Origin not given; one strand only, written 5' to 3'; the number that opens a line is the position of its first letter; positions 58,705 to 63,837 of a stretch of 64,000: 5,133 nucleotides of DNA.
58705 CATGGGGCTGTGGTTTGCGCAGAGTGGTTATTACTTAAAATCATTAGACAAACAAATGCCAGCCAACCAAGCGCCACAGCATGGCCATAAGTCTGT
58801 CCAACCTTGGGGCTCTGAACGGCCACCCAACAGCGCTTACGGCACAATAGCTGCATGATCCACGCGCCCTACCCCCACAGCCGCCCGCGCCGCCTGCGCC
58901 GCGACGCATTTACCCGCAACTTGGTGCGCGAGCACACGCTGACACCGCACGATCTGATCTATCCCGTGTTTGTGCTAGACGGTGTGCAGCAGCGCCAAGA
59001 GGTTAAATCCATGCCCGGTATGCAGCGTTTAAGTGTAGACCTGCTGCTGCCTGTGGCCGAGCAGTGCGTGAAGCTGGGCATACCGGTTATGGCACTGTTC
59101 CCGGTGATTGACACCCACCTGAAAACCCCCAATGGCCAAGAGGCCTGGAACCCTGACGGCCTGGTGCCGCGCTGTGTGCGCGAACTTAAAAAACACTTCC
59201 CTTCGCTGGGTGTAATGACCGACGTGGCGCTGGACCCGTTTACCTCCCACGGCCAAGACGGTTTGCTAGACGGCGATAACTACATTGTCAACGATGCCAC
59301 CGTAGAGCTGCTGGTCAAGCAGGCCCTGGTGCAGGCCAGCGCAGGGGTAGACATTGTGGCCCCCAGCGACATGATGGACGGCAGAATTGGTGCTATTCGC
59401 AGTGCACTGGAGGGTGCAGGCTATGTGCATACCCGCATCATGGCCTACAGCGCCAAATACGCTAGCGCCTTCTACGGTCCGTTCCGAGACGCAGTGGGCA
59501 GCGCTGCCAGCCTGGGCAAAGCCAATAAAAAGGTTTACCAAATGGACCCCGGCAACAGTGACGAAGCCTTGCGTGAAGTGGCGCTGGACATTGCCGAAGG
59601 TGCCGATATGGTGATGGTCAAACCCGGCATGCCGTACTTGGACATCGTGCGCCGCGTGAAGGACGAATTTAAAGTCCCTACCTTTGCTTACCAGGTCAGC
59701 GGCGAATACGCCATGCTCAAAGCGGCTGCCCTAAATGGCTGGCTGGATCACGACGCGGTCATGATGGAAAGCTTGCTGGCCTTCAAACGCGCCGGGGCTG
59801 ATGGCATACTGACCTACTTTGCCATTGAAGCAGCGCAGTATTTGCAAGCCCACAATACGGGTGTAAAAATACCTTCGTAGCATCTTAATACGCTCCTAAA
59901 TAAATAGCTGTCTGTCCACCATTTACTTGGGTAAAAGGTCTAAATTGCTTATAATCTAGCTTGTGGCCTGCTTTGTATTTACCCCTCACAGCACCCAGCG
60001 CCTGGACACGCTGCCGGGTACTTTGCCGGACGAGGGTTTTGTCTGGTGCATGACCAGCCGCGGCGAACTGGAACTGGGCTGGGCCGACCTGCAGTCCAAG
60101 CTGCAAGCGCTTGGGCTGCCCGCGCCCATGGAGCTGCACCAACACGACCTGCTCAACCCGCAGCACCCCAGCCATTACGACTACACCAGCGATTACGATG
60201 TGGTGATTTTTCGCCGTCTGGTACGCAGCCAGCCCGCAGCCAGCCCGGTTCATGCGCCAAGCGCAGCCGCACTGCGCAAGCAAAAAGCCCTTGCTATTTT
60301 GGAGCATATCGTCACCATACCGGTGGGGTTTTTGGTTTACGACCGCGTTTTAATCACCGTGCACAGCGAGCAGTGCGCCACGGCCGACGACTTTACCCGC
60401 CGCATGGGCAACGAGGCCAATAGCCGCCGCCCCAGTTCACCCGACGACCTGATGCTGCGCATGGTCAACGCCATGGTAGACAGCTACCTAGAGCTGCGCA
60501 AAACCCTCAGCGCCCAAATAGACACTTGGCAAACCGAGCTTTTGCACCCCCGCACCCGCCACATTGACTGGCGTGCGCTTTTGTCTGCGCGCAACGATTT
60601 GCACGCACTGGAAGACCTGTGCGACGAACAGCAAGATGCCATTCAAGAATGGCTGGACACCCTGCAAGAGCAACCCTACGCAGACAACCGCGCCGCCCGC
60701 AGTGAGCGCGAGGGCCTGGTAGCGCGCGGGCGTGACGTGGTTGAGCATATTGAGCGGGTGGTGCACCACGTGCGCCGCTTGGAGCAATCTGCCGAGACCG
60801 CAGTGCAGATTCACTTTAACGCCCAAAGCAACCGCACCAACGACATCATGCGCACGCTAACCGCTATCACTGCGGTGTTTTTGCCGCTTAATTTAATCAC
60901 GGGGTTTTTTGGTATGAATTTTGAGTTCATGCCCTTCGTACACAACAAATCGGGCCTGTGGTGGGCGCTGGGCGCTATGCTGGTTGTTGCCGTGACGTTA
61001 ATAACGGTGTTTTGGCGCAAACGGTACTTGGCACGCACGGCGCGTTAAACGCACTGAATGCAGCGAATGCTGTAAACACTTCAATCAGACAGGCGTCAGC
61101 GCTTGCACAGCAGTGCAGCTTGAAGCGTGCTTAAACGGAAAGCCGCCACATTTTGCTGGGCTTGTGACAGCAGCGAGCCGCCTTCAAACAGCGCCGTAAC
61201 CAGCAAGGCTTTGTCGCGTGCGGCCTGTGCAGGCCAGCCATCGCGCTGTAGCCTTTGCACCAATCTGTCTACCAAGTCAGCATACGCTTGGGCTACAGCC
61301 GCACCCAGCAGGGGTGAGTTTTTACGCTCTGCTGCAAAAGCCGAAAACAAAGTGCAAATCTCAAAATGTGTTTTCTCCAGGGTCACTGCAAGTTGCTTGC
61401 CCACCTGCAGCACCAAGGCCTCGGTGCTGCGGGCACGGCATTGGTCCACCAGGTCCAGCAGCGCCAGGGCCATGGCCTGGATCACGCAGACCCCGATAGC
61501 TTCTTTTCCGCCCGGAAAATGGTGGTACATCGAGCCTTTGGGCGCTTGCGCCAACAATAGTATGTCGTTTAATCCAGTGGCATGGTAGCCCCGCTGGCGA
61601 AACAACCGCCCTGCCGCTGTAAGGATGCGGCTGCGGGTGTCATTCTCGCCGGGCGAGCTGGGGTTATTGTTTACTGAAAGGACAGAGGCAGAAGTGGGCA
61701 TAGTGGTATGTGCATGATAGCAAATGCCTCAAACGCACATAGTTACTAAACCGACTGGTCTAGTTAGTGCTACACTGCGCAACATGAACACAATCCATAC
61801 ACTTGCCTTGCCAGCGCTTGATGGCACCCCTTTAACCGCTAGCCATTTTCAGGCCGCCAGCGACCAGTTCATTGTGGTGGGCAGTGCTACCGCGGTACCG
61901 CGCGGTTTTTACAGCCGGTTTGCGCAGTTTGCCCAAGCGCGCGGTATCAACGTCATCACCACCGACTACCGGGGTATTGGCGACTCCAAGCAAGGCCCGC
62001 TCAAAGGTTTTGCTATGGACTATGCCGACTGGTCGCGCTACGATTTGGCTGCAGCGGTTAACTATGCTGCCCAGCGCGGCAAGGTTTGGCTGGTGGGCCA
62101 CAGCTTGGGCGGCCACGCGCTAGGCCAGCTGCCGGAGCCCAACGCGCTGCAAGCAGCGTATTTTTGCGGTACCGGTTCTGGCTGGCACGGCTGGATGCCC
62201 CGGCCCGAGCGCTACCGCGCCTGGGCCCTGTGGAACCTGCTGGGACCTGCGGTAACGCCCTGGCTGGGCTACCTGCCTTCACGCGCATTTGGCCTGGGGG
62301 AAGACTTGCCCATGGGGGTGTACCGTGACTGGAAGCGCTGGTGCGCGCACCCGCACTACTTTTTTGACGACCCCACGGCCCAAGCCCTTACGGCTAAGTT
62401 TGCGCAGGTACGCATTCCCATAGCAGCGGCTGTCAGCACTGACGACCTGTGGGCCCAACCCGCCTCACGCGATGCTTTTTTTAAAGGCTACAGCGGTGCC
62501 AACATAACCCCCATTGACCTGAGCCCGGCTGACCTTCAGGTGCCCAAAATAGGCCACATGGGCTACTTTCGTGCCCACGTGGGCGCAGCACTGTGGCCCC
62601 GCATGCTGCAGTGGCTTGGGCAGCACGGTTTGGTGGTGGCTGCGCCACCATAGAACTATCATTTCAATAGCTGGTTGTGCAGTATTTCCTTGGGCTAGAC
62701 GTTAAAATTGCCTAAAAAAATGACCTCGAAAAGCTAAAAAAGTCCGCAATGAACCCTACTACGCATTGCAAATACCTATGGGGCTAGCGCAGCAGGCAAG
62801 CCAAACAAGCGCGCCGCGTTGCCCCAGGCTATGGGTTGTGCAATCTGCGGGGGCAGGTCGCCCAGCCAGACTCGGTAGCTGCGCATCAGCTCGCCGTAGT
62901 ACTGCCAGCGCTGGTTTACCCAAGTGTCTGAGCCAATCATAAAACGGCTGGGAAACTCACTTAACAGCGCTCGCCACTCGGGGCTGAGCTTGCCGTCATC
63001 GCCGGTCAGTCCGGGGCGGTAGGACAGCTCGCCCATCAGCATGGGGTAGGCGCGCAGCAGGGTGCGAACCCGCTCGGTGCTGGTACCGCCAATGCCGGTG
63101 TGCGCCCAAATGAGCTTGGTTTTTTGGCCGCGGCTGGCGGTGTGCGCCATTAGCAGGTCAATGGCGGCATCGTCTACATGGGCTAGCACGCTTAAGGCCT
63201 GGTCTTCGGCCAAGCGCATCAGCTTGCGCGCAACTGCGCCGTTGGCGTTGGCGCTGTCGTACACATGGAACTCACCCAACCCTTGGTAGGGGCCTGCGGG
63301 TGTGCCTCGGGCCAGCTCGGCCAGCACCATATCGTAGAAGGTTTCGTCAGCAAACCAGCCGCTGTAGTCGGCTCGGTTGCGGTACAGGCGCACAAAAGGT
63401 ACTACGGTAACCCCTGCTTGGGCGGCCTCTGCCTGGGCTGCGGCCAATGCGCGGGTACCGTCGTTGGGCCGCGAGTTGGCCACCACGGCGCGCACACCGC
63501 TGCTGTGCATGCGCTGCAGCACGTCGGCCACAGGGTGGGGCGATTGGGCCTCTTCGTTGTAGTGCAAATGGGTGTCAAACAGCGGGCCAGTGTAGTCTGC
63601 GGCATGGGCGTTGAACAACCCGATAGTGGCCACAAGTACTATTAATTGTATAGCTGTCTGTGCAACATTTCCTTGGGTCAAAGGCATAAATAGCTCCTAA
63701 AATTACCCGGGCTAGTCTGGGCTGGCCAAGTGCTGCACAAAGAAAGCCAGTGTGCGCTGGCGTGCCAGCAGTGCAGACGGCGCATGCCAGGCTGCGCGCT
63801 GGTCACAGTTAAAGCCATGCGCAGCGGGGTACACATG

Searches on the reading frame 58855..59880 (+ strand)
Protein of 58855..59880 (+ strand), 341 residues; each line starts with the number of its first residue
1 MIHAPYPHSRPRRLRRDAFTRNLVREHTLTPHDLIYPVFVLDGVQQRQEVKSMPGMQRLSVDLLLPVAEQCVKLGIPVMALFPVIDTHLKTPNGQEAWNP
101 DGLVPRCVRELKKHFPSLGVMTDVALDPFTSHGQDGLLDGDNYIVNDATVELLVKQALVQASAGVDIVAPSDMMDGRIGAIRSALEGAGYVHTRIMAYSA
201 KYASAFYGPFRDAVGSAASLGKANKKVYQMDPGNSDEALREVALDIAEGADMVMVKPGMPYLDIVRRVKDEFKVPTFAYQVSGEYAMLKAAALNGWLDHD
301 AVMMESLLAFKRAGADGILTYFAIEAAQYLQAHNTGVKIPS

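Call 10: find_encoding_contigs(protein=window:58855-59880:+, flank=10000, max_places=6)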
Protein window:58855-59880:+ (341 aa): 14 contigs read that carry it; 5 places shown.
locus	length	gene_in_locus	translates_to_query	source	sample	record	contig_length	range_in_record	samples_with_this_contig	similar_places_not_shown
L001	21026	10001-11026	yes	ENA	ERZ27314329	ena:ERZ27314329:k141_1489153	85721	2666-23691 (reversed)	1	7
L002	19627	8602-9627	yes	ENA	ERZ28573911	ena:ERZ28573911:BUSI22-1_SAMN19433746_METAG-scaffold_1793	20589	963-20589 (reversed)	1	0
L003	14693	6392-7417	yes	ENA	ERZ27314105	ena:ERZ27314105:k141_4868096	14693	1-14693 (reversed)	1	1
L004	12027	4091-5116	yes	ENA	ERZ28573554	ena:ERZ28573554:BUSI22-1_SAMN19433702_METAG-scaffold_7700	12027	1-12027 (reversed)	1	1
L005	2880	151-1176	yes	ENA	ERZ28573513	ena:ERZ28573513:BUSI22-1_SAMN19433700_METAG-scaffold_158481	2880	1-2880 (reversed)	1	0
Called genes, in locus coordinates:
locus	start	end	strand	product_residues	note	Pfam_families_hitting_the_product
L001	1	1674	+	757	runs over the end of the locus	-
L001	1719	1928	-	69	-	-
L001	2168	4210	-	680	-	PF01019:G_glu_transpept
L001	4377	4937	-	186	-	PF04536:TPM_phosphatase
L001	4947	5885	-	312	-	PF04536:TPM_phosphatase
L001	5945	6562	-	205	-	PF04011:LemA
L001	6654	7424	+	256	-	-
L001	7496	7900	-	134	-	-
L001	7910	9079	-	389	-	PF04892:VanZ-LLP1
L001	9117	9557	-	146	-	PF03653:UPF0093, PF05425:CopD (weak)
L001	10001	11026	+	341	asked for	PF00490:ALAD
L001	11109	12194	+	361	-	PF01544:CorA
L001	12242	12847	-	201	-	PF00440:TetR_N, PF21993:TetR_C_13_2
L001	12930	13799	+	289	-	PF12146:Hydrolase_4 (weak), PF00561:Abhydrolase_1 (weak), PF12697:Abhydrolase_6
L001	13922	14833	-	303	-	PF04909:Amidohydro_2 (weak)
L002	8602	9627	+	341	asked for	PF00490:ALAD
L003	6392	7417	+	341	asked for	PF00490:ALAD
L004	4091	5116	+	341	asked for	PF00490:ALAD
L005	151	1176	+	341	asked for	PF00490:ALAD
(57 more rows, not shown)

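Call 27: find_homologous_proteins(query=window:58855-59880:+, max_evalue=1e-100)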
Query window:58855-59880:+ (341 aa): 8000 proteins with E <= 1e-100 among 8000 candidates; the best 120 are listed.
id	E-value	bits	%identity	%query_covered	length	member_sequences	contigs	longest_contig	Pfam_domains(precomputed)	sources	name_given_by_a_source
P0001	5.2e-226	767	100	100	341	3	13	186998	PF00490.28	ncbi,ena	-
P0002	6.7e-202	688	92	97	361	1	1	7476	PF00490.28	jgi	jgi:porphobilinogen synthase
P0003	1.1e-200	684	91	97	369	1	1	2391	PF00490.28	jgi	jgi:porphobilinogen synthase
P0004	6.0e-199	678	90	98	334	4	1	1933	PF00490.28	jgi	jgi:porphobilinogen synthase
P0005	4.1e-198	675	90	97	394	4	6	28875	PF00490.28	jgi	jgi:porphobilinogen synthase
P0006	7.1e-198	675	90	97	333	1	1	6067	PF00490.28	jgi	jgi:porphobilinogen synthase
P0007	7.5e-198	675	90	97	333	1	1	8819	PF00490.28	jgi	jgi:porphobilinogen synthase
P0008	7.8e-198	675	90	97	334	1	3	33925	PF00490.28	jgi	jgi:porphobilinogen synthase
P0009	2.1e-197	673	90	97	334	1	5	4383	PF00490.28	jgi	jgi:porphobilinogen synthase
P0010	3.0e-197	673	89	97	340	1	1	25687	PF00490.28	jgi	jgi:porphobilinogen synthase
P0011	3.0e-197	673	89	97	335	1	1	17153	PF00490.28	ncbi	-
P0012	3.3e-197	672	89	98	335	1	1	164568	PF00490.28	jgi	jgi:porphobilinogen synthase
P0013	6.0e-197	672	90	97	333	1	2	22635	PF00490.28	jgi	jgi:porphobilinogen synthase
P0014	8.1e-197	671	90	95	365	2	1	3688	PF00490.28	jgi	jgi:porphobilinogen synthase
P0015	1.2e-196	671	89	97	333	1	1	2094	PF00490.28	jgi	jgi:porphobilinogen synthase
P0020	1.3e-195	667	90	95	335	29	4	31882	PF00490.28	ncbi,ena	-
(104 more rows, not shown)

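Call 34: find_encoding_contigs(protein=P0012, flank=10000, max_places=2)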
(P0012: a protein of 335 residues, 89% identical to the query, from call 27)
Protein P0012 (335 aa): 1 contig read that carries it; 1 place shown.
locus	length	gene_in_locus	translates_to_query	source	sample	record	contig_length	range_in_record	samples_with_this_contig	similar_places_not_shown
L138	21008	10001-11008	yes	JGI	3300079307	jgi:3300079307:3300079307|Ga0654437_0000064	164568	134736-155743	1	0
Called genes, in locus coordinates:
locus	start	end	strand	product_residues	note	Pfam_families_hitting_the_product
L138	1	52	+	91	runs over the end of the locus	PF04365:BrnT_toxin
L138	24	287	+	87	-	-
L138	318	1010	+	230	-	-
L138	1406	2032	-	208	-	PF01914:MarC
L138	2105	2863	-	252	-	-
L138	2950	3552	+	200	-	PF01323:DSBA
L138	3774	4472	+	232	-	PF01738:DLH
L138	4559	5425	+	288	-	PF04909:Amidohydro_2 (weak)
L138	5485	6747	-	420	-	PF00768:Peptidase_S11, PF13354:Beta-lactamase2, PF07943:PBP5_C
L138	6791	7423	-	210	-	PF00561:Abhydrolase_1 (faint), PF12146:Hydrolase_4 (weak)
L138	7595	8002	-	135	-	-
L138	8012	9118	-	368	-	PF04892:VanZ-LLP1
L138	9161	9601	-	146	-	PF03653:UPF0093, PF05425:CopD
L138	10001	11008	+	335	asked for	PF00490:ALAD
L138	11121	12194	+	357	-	PF01544:CorA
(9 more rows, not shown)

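Call 85: find_encoding_contigs(protein=P0008, flank=10000, max_places=1)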
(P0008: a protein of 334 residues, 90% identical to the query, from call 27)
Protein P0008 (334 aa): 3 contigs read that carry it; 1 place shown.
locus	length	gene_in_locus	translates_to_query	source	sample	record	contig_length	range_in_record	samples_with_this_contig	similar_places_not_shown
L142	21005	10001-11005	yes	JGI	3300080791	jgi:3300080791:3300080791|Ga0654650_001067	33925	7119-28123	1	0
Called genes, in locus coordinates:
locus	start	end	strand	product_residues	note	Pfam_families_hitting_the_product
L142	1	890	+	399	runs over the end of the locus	PF00999:Na_H_Exchanger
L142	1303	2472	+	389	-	PF00561:Abhydrolase_1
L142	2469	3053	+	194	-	PF07021:MetW, PF13489:Methyltransf_23, PF13847:Methyltransf_31, PF08241:Methyltransf_11, PF08242:Methyltransf_12, PF13649:Methyltransf_25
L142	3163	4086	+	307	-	PF00581:Rhodanese (weak), PF09828:ChrB_C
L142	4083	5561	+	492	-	PF02417:Chromate_transp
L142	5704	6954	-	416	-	PF00768:Peptidase_S11, PF13354:Beta-lactamase2, PF07943:PBP5_C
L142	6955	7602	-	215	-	PF12146:Hydrolase_4 (faint), PF20408:Abhydrolase_11 (faint), PF00561:Abhydrolase_1 (faint)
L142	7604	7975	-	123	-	-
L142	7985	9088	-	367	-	PF04892:VanZ-LLP1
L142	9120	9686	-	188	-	PF03653:UPF0093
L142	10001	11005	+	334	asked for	PF00490:ALAD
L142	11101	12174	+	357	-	PF01544:CorA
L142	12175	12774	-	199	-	PF00440:TetR_N, PF21993:TetR_C_13_2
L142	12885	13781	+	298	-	PF12697:Abhydrolase_6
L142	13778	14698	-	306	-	PF04909:Amidohydro_2 (weak)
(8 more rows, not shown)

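Call 86: find_encoding_contigs(protein=P0020, flank=10000, max_places=1)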
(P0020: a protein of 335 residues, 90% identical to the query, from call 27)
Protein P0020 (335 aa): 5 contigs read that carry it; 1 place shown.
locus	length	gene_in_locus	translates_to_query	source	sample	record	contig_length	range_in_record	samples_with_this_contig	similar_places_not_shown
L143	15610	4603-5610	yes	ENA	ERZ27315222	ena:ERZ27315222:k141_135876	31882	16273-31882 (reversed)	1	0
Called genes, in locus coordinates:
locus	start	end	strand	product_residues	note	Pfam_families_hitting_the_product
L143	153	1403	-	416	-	PF00768:Peptidase_S11, PF13354:Beta-lactamase2, PF07943:PBP5_C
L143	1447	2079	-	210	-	PF12146:Hydrolase_4 (weak), PF20408:Abhydrolase_11 (weak), PF00561:Abhydrolase_1 (weak)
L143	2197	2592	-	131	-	-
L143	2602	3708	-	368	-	PF04892:VanZ-LLP1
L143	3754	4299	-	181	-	PF03653:UPF0093, PF05425:CopD (weak)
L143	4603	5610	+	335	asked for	PF00490:ALAD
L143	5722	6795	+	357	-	PF01544:CorA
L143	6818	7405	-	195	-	PF00440:TetR_N, PF21993:TetR_C_13_2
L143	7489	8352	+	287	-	PF12697:Abhydrolase_6, PF00561:Abhydrolase_1 (weak), PF12146:Hydrolase_4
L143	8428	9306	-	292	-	PF00892:EamA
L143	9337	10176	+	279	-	PF00215:OMPdecase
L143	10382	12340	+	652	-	-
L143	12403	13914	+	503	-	PF07394:DUF1501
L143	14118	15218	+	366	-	PF02746:MR_MLE_N, PF13378:MR_MLE_C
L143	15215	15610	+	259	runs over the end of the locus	PF01411:tRNA-synt_2c, PF07973:tRNA_SAD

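Call 87: find_encoding_contigs(protein=P0005, flank=10000, max_places=1)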
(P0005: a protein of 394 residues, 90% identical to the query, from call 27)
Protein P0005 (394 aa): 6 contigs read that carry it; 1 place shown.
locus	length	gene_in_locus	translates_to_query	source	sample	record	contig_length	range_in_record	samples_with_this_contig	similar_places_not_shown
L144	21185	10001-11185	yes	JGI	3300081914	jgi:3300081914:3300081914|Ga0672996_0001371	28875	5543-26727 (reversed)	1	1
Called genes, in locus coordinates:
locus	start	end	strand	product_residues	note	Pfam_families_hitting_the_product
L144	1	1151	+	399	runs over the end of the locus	PF00999:Na_H_Exchanger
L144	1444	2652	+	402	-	PF00561:Abhydrolase_1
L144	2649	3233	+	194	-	PF07021:MetW, PF13489:Methyltransf_23, PF13847:Methyltransf_31, PF08241:Methyltransf_11, PF08242:Methyltransf_12, PF13649:Methyltransf_25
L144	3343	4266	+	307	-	PF00581:Rhodanese (weak), PF09828:ChrB_C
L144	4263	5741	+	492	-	PF02417:Chromate_transp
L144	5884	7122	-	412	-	PF00768:Peptidase_S11, PF13354:Beta-lactamase2, PF07943:PBP5_C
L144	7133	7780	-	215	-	PF12146:Hydrolase_4 (weak), PF20408:Abhydrolase_11 (weak), PF00561:Abhydrolase_1 (faint)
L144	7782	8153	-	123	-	-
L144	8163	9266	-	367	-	PF04892:VanZ-LLP1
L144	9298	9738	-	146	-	PF03653:UPF0093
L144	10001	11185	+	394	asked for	PF00490:ALAD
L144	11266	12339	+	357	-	PF01544:CorA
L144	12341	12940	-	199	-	PF00440:TetR_N, PF21993:TetR_C_13_2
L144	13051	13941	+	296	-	PF12146:Hydrolase_4 (faint), PF12697:Abhydrolase_6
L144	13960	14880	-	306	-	-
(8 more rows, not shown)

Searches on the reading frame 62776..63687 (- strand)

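Call 20: search_protein_families(library=pfam, proteins=[window:62776-63687:-], max_evalue=0.001)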
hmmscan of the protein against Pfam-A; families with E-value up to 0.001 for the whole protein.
window:62776-63687:- (303 aa): 1 family
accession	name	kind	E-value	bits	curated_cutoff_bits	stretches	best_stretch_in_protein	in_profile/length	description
PF04909.20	Amidohydro_2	-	8.4e-08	32.7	26.4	1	116-297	127-289/289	Amidohydrolase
